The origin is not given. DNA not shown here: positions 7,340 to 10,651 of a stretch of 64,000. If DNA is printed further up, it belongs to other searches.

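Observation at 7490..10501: A single 1003-aa polypeptide containing two complete PilB/GspE secretion-ATPase modules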

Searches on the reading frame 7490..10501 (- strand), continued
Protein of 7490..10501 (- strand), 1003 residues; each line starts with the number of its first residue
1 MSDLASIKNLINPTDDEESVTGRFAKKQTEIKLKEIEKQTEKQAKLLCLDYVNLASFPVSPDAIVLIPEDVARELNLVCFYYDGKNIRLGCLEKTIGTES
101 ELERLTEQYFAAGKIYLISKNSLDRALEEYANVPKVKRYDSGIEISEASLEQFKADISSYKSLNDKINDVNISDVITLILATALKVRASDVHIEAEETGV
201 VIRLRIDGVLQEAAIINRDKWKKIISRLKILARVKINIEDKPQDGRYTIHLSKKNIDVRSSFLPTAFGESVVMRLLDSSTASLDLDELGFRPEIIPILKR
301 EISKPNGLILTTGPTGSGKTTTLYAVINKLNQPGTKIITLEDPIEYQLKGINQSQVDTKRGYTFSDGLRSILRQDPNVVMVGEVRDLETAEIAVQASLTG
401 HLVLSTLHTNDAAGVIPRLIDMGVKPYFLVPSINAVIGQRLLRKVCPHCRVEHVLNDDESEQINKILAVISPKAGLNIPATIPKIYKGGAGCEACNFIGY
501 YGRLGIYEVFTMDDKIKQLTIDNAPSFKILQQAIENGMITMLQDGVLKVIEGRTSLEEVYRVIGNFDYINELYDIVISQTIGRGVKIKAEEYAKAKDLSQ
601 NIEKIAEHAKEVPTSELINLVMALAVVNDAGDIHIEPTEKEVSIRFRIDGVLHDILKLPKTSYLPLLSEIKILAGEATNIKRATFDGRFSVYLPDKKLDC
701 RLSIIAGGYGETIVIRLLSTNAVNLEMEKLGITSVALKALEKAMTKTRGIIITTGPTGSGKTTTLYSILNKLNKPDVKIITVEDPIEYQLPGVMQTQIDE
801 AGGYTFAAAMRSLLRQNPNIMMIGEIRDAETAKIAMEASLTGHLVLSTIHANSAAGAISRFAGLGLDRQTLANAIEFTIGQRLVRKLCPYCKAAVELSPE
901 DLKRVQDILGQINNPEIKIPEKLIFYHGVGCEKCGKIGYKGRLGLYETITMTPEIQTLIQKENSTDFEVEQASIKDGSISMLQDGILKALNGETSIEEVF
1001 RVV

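Call 18: search_solved_structures(query=window:7490-10501:-, max_evalue=1e-30)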
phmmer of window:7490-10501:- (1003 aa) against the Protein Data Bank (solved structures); distinct sequences matched with E-value up to 1e-30: 19.
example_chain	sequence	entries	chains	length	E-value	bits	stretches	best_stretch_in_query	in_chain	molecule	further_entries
3jc8_Ba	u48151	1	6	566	6.9e-106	358.5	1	22-560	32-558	Type IV-A pilus assembly ATPase PilB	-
5tsg_B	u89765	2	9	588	4.8e-102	345.8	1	47-563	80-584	Type IV pilus biogenesis ATPase PilB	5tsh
6olj_C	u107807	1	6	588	8.1e-102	345.1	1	47-563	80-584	Type IV pilus biogenesis ATPase PilB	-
5zfr_A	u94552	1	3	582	1.9e-101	343.8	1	49-563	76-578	Type IV pilus biogenesis ATPase PilB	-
4pht_A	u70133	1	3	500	3.6e-98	333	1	163-562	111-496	General secretory pathway protein E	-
4ksr_A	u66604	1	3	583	4.1e-97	329.5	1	162-564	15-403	Type II secretion system protein E, Hemolysin-coregulated protein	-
4kss_A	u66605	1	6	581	6.1e-97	328.9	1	162-563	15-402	Type II secretion system protein E, hemolysin-coregulated protein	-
1p9r_A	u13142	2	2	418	6.7e-97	328.8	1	161-561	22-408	General secretion pathway protein E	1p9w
6f8l_G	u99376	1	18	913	7.1e-94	318.8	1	42-560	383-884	Type IV pilus assembly protein PilF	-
5oiu_A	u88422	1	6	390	7.5e-92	312.1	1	179-560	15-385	Type IV pilus assembly protein PilF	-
5it5_F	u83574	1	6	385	8.5e-92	311.9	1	179-560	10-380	ATP binding motif-containing protein PilF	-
6ejf_A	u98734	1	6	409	9e-92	311.8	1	179-560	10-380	Type IV pilus assembly protein PilF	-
5fl3_A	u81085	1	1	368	1.2e-33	119.4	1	179-446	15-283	PILI RETRACTION PROTEIN PILT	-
5zfq_A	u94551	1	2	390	3.9e-33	117.8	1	292-437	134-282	Twitching motility pilus retraction protein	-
6ojx_A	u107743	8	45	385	1.9e-32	115.5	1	284-437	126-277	Twitching motility pilus retraction ATPase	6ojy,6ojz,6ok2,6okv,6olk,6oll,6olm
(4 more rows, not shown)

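Call 19: search_protein_representatives(protein=window:7490-10501:-)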
Query: 1003 residues. Proteins with E-value up to 0.001 (for the whole library): 57858; up to 1e-10: 36212; up to 1e-30: 16122. The best 150 are listed.
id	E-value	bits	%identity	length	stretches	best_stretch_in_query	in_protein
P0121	0.0e+00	1437.3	64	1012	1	15-1003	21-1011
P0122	1.8e-282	956.2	47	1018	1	23-1002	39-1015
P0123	9.9e-267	904.1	41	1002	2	23-909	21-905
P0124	1.2e-248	844.2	43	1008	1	37-1002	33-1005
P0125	1.3e-245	834.3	43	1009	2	35-732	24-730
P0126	6.7e-241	818.6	44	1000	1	26-1002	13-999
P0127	3.4e-237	806.4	42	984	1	36-994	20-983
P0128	2.8e-228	776.8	41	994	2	34-565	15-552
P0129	7.5e-218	742.4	41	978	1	37-992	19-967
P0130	1.2e-217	741.6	41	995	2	26-576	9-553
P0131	6.5e-217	739.3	41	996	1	29-1002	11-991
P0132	2.6e-213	727.3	40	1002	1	32-1002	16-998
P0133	3.2e-208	710.5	39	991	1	40-1003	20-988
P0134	3.3e-171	588.0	37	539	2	593-1002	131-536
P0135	2.1e-170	585.4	42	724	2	608-1002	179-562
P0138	1.2e-163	563.0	36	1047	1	164-1002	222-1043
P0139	6.4e-160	550.6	42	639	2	605-1003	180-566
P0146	5.6e-139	481.3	42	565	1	21-565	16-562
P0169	6.8e-124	431.4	43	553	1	32-564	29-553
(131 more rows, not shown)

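Call 27: find_encoding_contigs(protein=P0094, flank=10000, max_places=2)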
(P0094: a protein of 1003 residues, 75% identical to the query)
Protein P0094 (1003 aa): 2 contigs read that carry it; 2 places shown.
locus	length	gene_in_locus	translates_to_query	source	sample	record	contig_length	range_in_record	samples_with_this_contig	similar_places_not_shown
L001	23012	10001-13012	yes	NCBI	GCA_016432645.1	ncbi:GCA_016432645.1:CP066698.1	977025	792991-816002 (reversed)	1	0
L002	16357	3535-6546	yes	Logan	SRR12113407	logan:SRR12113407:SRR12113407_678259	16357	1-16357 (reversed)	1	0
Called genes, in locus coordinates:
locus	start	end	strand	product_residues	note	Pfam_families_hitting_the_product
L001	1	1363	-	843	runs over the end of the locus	PF00521:DNA_topoisoIV, PF03989:DNA_gyraseA_C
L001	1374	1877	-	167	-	-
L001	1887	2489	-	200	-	PF00334:NDK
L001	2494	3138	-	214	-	PF13483:Lactamase_B_3, PF12706:Lactamase_B_2 (weak)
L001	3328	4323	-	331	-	-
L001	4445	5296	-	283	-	PF00753:Lactamase_B, PF23023:Anti-Pycsar_Apyc1 (weak), PF12706:Lactamase_B_2 (weak)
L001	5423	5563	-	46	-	-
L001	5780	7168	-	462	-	PF00587:tRNA-synt_2b, PF03129:HGTP_anticodon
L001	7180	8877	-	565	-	PF03485:Arg_tRNA_synt_N, PF00750:tRNA-synt_1d, PF05746:DALR_1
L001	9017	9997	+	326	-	-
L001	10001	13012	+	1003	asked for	PF05157:MshEN (weak), PF25199:nSTAND_NTPase5 (faint), PF00437:T2SSE, PF16796:Microtub_bd (faint), PF00004:AAA (faint), PF00005:ABC_tran (faint), PF01637:ATPase_2 (faint), PF00437:T2SSE, +10 more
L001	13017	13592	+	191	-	PF01997:Translin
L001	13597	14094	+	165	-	PF00149:Metallophos, PF12850:Metallophos_2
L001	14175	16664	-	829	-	PF00005:ABC_tran (faint), PF02463:SMC_N (faint), PF03193:RsgA_GTPase (faint), PF13191:AAA_16 (faint), PF13401:AAA_22 (faint), PF13476:AAA_23 (faint), PF13481:AAA_25 (faint), PF17755:UvrA_DNA-bind, +4 more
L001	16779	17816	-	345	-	PF13091:PLDc_2, PF00614:PLDc (weak), PF13091:PLDc_2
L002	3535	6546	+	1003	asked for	PF05157:MshEN (weak), PF25199:nSTAND_NTPase5 (faint), PF00437:T2SSE, PF16796:Microtub_bd (faint), PF00004:AAA (faint), PF00005:ABC_tran (faint), PF01637:ATPase_2 (faint), PF00437:T2SSE, +10 more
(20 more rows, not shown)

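Call 28: find_encoding_contigs(protein=P0122, flank=10000, max_places=2)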
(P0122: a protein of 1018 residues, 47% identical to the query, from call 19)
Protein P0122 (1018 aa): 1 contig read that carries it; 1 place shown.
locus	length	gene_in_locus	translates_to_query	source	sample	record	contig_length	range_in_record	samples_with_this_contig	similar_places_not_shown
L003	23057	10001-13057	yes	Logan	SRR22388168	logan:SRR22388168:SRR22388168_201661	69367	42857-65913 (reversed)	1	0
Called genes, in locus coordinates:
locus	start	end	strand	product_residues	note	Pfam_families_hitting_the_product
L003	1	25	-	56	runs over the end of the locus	-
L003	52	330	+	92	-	PF01649:Ribosomal_S20p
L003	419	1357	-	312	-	PF06144:DNA_pol3_delta, PF21694:DNA_pol3_delta_C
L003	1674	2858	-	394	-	PF11258:DUF3048, PF17479:DUF3048_C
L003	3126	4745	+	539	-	-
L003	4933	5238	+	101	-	-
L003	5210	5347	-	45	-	-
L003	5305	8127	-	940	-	PF02739:5_3_exonuc_N, PF01367:5_3_exonuc, PF12826:HHH_2 (weak), PF14520:HHH_5 (weak), PF01612:DNA_pol_A_exo1, PF22619:DNA_polI_exo1, PF00476:DNA_pol_A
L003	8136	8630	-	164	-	PF02367:TsaE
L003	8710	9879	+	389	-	PF01368:DHH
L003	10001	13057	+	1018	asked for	PF13604:AAA_30 (faint), PF05157:MshEN, PF13401:AAA_22 (faint), PF01637:ATPase_2 (faint), PF04851:ResIII (faint), PF14532:Sigma54_activ_2 (faint), PF00437:T2SSE, PF00437:T2SSE, +9 more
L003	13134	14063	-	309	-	-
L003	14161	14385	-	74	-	-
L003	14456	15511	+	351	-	PF05496:RuvB_N, PF00004:AAA, PF07728:AAA_5, PF17864:AAA_lid_4, PF05491:WHD_RuvB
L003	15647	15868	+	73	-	-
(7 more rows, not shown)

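Call 29: find_encoding_contigs(protein=P0124, flank=10000, max_places=1)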
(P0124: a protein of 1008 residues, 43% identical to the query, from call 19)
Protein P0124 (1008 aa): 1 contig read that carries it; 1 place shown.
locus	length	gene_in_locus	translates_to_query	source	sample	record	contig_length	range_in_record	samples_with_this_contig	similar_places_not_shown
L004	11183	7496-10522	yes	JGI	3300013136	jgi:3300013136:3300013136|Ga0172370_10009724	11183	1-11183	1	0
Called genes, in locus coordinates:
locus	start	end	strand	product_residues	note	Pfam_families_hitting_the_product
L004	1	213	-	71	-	?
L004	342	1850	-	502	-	PF02310:B12-binding, PF04055:Radical_SAM, PF13282:DUF4070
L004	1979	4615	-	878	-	PF02739:5_3_exonuc_N, PF01367:5_3_exonuc, PF22619:DNA_polI_exo1 (weak), PF00476:DNA_pol_A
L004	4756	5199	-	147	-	PF02367:TsaE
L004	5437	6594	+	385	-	-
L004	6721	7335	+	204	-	-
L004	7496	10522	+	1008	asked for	PF05157:MshEN (weak), PF13401:AAA_22 (faint), PF00437:T2SSE, PF00004:AAA (faint), PF00005:ABC_tran (faint), PF01637:ATPase_2 (faint), PF02492:cobW (faint), PF00437:T2SSE, +11 more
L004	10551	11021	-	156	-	PF00856:SET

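Call 30: find_encoding_contigs(protein=P0130, flank=10000, max_places=1)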
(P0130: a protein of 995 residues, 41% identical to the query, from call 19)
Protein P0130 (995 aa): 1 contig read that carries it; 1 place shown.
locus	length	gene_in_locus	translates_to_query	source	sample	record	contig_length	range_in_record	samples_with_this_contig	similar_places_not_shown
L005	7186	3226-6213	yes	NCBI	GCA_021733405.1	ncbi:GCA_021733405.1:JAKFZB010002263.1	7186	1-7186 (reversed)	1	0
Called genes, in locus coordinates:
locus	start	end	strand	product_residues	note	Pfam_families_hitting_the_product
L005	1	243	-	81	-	?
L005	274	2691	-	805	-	PF02739:5_3_exonuc_N, PF01367:5_3_exonuc, PF00476:DNA_pol_A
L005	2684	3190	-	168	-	PF02367:TsaE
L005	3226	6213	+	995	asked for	PF00437:T2SSE, PF20720:nSTAND3 (faint), PF02399:Herpes_ori_bp (faint), PF25199:nSTAND_NTPase5 (faint), PF02492:cobW (faint), PF13173:AAA_14 (faint), PF13401:AAA_22 (faint), PF00437:T2SSE, +1 more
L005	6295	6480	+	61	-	-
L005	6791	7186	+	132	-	?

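Call 31: find_encoding_contigs(protein=P0138, flank=10000, max_places=1)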
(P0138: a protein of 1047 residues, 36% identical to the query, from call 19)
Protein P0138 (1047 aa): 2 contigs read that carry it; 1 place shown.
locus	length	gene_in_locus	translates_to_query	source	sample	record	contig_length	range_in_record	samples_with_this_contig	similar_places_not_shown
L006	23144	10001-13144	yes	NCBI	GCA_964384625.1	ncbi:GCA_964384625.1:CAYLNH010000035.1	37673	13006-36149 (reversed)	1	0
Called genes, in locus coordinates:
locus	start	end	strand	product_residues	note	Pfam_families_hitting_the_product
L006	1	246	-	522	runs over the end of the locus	PF00884:Sulfatase, PF01663:Phosphodiest (faint), PF16347:SGSH_C (weak)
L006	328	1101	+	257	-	PF03629:SASA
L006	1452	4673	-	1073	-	PF06452:CBM9_1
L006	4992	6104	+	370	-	PF01168:Ala_racemase_N, PF00842:Ala_racemase_C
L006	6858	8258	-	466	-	PF00884:Sulfatase, PF01663:Phosphodiest (faint), PF02995:DUF229 (faint), PF16347:SGSH_C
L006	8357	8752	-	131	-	-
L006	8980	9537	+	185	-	PF07638:Sigma70_ECF, PF04542:Sigma70_r2, PF08281:Sigma70_r4_2, PF04545:Sigma70_r4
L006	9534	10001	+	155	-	PF13490:zf-HC2 (weak), PF12728:HTH_17 (weak)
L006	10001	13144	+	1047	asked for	PF00482:T2SSF (weak), PF13191:AAA_16 (faint), PF00482:T2SSF, PF00437:T2SSE, PF13401:AAA_22 (faint), PF20720:nSTAND3 (faint), PF25199:nSTAND_NTPase5 (faint), PF00437:T2SSE, +1 more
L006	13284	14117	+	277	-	-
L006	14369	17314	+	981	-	-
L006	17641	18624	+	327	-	PF20030:bpMoxR, PF07726:AAA_3, PF07728:AAA_5, PF17863:AAA_lid_2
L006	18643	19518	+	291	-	PF01882:DUF58, PF13519:VWA_2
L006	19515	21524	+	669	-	PF07584:BatA (weak), PF13519:VWA_2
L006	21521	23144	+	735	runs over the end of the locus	-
